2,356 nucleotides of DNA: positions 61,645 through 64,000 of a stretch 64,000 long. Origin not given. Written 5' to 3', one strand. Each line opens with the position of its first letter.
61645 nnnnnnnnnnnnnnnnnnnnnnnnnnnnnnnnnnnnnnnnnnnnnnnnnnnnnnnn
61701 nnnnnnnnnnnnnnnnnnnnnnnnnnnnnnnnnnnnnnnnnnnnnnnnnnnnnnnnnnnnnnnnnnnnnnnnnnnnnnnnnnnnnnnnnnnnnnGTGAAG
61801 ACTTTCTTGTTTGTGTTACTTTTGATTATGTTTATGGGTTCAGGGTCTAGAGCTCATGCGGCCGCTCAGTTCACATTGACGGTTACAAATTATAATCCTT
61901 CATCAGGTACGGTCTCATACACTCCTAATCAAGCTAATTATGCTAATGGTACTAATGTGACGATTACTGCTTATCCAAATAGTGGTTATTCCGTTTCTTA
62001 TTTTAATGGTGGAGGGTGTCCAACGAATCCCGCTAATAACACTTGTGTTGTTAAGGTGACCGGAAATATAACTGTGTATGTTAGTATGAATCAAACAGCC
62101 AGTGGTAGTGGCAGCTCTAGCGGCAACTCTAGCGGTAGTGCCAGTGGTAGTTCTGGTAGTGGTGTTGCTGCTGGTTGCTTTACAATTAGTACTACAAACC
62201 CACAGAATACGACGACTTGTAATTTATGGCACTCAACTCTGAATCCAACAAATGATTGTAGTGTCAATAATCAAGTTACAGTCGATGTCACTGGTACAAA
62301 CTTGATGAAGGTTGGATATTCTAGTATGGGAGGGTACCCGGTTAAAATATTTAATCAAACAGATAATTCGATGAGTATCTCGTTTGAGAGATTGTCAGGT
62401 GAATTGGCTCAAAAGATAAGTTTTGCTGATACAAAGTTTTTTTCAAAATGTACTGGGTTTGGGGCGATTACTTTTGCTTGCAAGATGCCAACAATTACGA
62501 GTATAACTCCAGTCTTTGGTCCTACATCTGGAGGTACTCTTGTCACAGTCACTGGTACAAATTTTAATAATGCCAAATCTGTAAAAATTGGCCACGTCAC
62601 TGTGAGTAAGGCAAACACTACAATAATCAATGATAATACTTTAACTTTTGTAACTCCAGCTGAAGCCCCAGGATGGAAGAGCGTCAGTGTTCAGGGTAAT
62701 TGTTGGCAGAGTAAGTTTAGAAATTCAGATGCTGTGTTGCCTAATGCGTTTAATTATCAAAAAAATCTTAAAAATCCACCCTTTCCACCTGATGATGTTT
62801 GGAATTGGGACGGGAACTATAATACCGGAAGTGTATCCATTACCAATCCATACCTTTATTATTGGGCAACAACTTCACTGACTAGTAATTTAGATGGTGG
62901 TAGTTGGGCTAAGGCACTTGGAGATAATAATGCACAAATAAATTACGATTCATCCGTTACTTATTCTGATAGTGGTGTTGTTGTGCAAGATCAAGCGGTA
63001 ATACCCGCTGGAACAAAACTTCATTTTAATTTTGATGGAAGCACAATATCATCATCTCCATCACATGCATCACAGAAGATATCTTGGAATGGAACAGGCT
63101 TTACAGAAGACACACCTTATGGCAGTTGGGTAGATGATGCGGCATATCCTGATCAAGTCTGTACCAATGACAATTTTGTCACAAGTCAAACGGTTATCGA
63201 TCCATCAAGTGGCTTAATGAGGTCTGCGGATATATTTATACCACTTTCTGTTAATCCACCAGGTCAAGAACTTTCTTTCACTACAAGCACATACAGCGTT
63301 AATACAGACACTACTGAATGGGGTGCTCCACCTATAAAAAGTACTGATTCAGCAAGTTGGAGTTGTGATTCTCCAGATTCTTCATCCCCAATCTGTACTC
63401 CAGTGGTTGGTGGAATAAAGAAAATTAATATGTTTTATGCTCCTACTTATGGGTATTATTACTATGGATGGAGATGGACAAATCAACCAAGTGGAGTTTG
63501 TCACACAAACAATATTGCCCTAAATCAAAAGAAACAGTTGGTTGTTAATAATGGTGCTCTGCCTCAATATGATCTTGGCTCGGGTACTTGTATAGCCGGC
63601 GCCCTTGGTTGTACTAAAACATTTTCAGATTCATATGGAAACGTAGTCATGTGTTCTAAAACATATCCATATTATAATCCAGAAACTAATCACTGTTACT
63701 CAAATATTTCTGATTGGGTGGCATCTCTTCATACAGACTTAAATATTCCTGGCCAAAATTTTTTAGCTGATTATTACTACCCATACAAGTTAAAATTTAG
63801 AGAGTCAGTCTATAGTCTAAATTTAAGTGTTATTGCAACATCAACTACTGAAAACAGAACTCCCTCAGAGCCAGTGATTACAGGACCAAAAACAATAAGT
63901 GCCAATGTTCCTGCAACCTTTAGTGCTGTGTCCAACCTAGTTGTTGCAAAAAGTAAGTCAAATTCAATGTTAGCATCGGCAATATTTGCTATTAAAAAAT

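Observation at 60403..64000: Giant surface protein with two hydrophobic segments and an IPT/TIG domain, truncated by the window end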

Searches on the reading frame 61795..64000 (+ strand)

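Call 8: search_protein_families(library=pfam, proteins=[window:61795-64000:+], max_evalue=0.01)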
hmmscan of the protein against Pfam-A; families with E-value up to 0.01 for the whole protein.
window:61795-64000:+ (735 aa): 2 families
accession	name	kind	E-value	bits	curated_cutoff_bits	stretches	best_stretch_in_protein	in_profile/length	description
PF01833.30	TIG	-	1.8e-14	53.9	20.9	1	232-302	1-71/84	IPT/TIG domain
PF18998.6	Flg_new_2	-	1.8e-06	28.3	23.6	1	30-94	3-65/73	Divergent InlB B-repeat domain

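Call 9: search_protein_families(library=ncbifam, proteins=[window:61795-64000:+], max_evalue=0.01)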
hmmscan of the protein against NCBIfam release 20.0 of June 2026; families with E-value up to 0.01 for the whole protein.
window:61795-64000:+ (735 aa): 0 families

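Call 15: find_homologous_proteins(query=window:61795-64000:+)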
Query window:61795-64000:+ (735 aa): 39 proteins with E <= 0.001 among 8000 candidates.
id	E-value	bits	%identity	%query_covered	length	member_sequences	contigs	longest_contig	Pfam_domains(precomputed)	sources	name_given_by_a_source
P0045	2.7e-294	996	71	83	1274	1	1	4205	PF01833.31,PF25852.1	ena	-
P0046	2.6e-34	137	35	11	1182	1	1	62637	PF01833.31,PF14734.13,PF20144.6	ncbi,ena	-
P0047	1.6e-33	134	45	10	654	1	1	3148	PF01833.31,PF20144.6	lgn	-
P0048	1.3e-31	128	29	19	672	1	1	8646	PF01833.31,PF20144.6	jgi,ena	jgi:hypothetical protein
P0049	1.2e-29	121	45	9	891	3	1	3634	PF01833.31,PF20144.6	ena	-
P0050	1.4e-28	118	39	13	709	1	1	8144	PF00960.26,PF01833.31,PF20144.6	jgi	-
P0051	1.0e-27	115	43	12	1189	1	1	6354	PF01833.31,PF20144.6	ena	-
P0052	8.0e-27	112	30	24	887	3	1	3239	PF01833.31,PF20144.6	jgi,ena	-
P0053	3.1e-25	107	41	9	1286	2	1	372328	PF05257.23,PF01833.31,PF01453.31,PF20144.6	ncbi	ncbi:IPT/TIG domain-containing protein [Terrabacter sp. AAH1]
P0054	1.7e-24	104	35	13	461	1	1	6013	PF01833.31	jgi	jgi:hypothetical protein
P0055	4.3e-24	103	44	12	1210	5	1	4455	PF01833.31,PF13091.13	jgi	-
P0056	1.0e-22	98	47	9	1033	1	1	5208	PF16179.12,PF01833.31,PF14734.13,PF20144.6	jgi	jgi:hypothetical protein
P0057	9.5e-22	95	43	12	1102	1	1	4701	PF01833.31,PF20144.6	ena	-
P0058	6.7e-18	83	40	9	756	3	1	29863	PF01833.31,PF20144.6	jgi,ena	-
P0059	1.7e-17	81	34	14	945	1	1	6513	PF01833.31,PF14734.13,PF20144.6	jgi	jgi:hypothetical protein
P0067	9.9e-12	62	50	5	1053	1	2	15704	PF01833.31,PF18998.7,PF03793.25,PF09099.17,PF01436.28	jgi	jgi:hypothetical protein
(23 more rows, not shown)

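Call 18: find_encoding_contigs(protein=P0045, flank=10000, max_places=4)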
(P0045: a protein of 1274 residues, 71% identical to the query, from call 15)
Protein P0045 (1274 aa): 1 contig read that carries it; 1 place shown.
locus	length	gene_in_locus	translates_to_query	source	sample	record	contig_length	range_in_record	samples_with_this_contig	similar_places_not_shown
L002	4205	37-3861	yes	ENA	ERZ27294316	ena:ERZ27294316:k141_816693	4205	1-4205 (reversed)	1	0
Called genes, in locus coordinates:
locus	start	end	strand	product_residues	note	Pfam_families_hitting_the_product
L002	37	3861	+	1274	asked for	PF01833:TIG, PF25852:DUF6242_C (faint)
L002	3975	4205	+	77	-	?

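Call 38: search_protein_families(library=pfam, proteins=[P0045], max_evalue=0.1)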
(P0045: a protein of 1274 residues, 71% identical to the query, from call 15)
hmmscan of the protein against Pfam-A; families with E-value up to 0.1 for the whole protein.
P0045 (1274 aa): 5 families
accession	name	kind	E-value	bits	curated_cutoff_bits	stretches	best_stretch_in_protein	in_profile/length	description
PF01833.30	TIG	-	1.2e-13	51.3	20.9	1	150-217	1-70/84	IPT/TIG domain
PF15899.11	BNR_6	-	3.3e-05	24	27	0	893-904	1-12/14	BNR-Asp box repeat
PF14870.12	PSII_BNR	-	0.0073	16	27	0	841-993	124-272/303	Photosynthesis system II assembly factor YCF48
PF02012.26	BNR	-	0.074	13.5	27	0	894-904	1-11/12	BNR/Asp-box repeat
PF24316.1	Tli3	-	0.083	13.7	27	0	840-874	82-115/129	T6SS Tli3 immunity protein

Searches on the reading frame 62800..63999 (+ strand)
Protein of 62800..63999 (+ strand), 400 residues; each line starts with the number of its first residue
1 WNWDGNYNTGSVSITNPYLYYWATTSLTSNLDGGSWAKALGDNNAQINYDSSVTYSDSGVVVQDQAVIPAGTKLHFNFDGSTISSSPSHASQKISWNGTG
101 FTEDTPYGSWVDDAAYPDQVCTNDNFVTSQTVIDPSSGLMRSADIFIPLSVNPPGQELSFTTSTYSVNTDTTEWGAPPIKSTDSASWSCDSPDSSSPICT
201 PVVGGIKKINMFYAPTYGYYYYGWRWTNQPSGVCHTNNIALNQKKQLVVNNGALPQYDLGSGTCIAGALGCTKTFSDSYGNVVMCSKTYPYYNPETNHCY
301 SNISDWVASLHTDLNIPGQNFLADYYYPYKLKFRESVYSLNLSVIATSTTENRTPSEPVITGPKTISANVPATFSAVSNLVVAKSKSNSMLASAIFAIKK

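Call 32: find_homologous_proteins(query=window:62800-63999:+)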
Query window:62800-63999:+ (400 aa): 1 proteins with E <= 0.001 among 3020 candidates.
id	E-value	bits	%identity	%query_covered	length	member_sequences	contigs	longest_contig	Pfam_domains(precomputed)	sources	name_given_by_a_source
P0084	1.9e-38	151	42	45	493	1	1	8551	-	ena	-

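Call 35: find_related_loci(query=window:62800-63999:+, collection=metagenome_contigs, flank=10000)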
Query window:62800-63999:+ (400 aa) in metagenome_contigs; peptide patterns used: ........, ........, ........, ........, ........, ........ (x = any residue, [..] = any of these).
202 stretches matched a pattern, but none encodes a relative of the query by tblastn (E <= 1e-3).

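Call 38: search_protein_families(library=pfam, proteins=[window:62800-63999:+], max_evalue=0.1)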
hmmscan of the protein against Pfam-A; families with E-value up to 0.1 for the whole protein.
window:62800-63999:+ (400 aa): 0 families

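Call 53: predict_structure(alignment_id=A2)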
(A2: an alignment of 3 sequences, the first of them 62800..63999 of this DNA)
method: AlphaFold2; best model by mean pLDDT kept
length: 400 residues; sequences in the alignment: 3
mean_pLDDT: 29.6   pTM: 0.20
mean pLDDT of the five models: 29.6, 28.0, 26.0, 25.5, 24.5
residues with pLDDT >= 90: 0; 70-90: 0; 50-70: 26; < 50: 374
segments of 3 or more residues with pLDDT < 50: 1-271, 276-280, 303-305, 307-400
pLDDT, mean of each block of 10 residues (from residue 1): 24 22 22 28 27 25 28 28 27 28 26 23 25 28 26 24 24 27 33 35 29 23 25 26 28 32 38 52 60 56 49 32 28 25 24 27 25 23 24 25
secondary structure, 60 per line:
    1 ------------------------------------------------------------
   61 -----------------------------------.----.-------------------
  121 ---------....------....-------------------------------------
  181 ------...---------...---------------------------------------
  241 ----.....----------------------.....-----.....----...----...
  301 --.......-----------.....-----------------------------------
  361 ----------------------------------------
elements in order: E130-133 E140-143 E187-189 E199-201 E245-249 E272-276 E282-286 E291-293 E298-300 H303-309 E321-325

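Call 58: search_solved_structures(query=A3, max_evalue=1)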
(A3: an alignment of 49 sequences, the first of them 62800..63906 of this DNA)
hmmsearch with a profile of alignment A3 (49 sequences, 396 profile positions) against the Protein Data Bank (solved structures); distinct sequences matched with E-value up to 1: 10.
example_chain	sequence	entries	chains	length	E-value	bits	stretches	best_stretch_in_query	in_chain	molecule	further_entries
4xed_A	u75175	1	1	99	6.6e-20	74.5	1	260-359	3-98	Peptidase M14, carboxypeptidase A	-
1x5f_A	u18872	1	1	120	5.5e-05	25.4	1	282-361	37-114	Neogenin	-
4aqo_A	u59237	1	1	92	0.0013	20.9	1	260-359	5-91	COLLAGENASE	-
2c26_A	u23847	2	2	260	0.0039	19.3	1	260-377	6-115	ENDOGLUCANASE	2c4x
4jrw_A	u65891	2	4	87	0.0066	18.6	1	267-359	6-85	Collagenase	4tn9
2y72_A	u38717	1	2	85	0.0085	18.2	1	266-359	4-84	COLLAGENASE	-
4u7k_A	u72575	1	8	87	0.022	16.9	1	269-342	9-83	ColH protein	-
4u6t_A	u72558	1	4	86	0.022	16.8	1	269-342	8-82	ColH protein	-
7tni_A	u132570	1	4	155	0.096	14.7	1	285-358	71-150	Cadherin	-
4jgu_A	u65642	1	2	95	0.23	13.5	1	318-354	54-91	ColH protein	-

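Call 60: search_protein_families(library=pfam, alignment_id=A3, max_evalue=0.01)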
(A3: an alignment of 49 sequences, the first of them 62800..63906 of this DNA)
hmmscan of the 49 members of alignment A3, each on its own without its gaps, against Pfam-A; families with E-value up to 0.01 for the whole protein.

A. member 1, window:62800-63906:+ (369 aa): 0 families

B. families by the number of members that match (of 49 scanned): 7 families
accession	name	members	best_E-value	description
PF18911.6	PKD_4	10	0.0001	PKD domain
PF00801.26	PKD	2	5.4e-05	PKD domain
PF17963.7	Big_9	1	0.0012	Bacterial Ig domain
PF13573.12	SprB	1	0.0013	SprB repeat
PF16074.10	PilW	1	0.0034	Type IV Pilus-assembly protein W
PF14326.11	DUF4384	1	0.0036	Domain of unknown function (DUF4384)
PF07495.19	Y_Y_Y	1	0.0083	Y_Y_Y domain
